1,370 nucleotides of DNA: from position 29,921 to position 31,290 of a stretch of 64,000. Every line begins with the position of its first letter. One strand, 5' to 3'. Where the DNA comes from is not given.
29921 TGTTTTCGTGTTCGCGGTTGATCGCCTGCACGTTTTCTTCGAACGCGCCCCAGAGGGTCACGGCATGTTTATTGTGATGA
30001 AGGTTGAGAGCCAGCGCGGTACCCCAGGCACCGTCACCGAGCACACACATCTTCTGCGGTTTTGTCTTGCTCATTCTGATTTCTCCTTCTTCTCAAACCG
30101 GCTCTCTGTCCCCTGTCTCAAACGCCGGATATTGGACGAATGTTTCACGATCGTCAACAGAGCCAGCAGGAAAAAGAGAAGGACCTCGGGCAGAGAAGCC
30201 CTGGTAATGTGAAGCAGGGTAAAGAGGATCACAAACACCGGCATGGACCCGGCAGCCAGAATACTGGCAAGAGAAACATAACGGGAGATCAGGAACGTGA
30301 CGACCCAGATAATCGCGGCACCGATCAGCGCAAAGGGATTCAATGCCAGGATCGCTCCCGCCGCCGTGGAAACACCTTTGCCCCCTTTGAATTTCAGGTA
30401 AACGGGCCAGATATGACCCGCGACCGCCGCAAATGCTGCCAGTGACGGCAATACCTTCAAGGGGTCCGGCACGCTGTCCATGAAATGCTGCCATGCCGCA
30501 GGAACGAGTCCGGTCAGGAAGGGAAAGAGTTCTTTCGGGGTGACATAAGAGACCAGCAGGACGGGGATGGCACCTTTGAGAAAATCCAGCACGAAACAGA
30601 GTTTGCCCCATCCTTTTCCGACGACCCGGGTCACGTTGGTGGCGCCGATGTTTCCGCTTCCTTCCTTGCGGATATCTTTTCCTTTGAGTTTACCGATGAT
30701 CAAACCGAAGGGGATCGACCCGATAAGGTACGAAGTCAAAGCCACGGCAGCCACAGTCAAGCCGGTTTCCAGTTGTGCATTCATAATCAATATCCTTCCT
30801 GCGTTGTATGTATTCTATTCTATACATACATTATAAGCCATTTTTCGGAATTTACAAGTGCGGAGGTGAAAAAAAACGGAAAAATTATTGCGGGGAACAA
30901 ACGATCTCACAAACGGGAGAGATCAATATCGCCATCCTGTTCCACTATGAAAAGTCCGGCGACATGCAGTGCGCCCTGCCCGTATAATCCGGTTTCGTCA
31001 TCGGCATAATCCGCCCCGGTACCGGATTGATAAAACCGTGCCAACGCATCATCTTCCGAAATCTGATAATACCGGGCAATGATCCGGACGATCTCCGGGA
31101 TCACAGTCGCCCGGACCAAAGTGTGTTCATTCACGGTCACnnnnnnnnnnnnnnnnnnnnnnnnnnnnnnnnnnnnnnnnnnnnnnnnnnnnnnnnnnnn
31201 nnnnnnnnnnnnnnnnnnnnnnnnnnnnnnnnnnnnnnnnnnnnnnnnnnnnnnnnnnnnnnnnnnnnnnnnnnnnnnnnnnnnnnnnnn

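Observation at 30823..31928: Three-gene cassette inserted beside tRNA-Arg, bracketed by perfect 48-bp direct repeats that each carry a near-consensus promoter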

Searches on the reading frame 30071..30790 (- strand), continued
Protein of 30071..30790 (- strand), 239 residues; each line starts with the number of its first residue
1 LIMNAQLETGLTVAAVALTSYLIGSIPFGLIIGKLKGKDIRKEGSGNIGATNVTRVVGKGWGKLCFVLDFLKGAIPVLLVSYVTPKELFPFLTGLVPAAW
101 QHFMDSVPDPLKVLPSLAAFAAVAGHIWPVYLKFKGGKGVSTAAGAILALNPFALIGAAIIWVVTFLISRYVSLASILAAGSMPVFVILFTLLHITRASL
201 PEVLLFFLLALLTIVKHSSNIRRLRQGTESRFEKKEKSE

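Call 96: find_encoding_contigs(protein=P0025, flank=4500, max_places=3)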
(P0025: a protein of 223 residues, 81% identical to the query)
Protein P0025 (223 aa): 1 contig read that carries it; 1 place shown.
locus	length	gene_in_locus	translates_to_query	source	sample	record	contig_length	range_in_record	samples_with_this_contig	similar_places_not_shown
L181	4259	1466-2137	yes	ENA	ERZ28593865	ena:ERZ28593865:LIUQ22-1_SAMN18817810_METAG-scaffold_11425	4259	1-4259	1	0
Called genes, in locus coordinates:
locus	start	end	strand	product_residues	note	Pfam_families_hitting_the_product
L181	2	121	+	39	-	?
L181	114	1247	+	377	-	PF00465:Fe-ADH, PF13685:Fe-ADH_2 (weak), PF25137:ADH_Fe_C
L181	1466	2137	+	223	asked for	PF02660:G3P_acyltransf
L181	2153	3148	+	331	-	PF01210:NAD_Gly3P_dh_N, PF02558:ApbA, PF03807:F420_oxidored (weak), PF07479:NAD_Gly3P_dh_C, PF20618:GPD_NAD_C_bact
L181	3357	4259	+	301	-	?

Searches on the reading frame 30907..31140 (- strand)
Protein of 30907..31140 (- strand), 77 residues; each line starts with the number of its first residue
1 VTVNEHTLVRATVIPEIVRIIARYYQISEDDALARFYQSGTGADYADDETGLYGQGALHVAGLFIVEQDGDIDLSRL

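Call 7: search_protein_families(library=pfam, proteins=[window:30907-31140:-], max_evalue=0.01)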
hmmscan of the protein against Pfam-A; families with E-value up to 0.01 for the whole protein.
window:30907-31140:- (77 aa): 1 family
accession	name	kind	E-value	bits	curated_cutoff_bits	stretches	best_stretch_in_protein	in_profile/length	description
PF09832.14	DUF2059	-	0.0045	17.4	23.6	1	14-53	4-43/60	Uncharacterized protein conserved in bacteria (DUF2059)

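Call 8: search_protein_families(library=padloc, proteins=[window:30907-31140:-], max_evalue=0.1)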
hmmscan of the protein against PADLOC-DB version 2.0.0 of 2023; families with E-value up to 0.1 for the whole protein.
window:30907-31140:- (77 aa): 6 families
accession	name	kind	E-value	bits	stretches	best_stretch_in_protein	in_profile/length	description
PDLC04444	PDC-M13C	-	7.9e-08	30.5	1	13-68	11-66/76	-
PDLC04440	PDC-M13B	-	4.9e-07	27.8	1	8-68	7-67/81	-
PDLC04439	PDC-M13B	-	1.8e-06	26.2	1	11-68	11-68/79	-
PDLC04441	PDC-M13C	-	0.0018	16.5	1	15-57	19-61/74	-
PDLC04443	PDC-M13C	-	0.021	13.1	1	15-41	22-48/77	-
PDLC01953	CARF9--CARF_HEPN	-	0.021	12.1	1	9-74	296-357/370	-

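Call 64: search_protein_families(library=pfam, proteins=[window:30907-31140:-], max_evalue=5)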
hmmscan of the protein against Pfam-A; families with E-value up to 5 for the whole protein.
window:30907-31140:- (77 aa): 1 family
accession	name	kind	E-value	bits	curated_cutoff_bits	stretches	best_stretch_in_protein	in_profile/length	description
PF09832.14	DUF2059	-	0.0045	17.4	23.6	1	14-53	4-43/60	Uncharacterized protein conserved in bacteria (DUF2059)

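Call 72: search_protein_families(library=phrogs, proteins=[window:30907-31140:-], max_evalue=0.001)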
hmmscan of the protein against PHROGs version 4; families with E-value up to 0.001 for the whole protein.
window:30907-31140:- (77 aa): 0 families
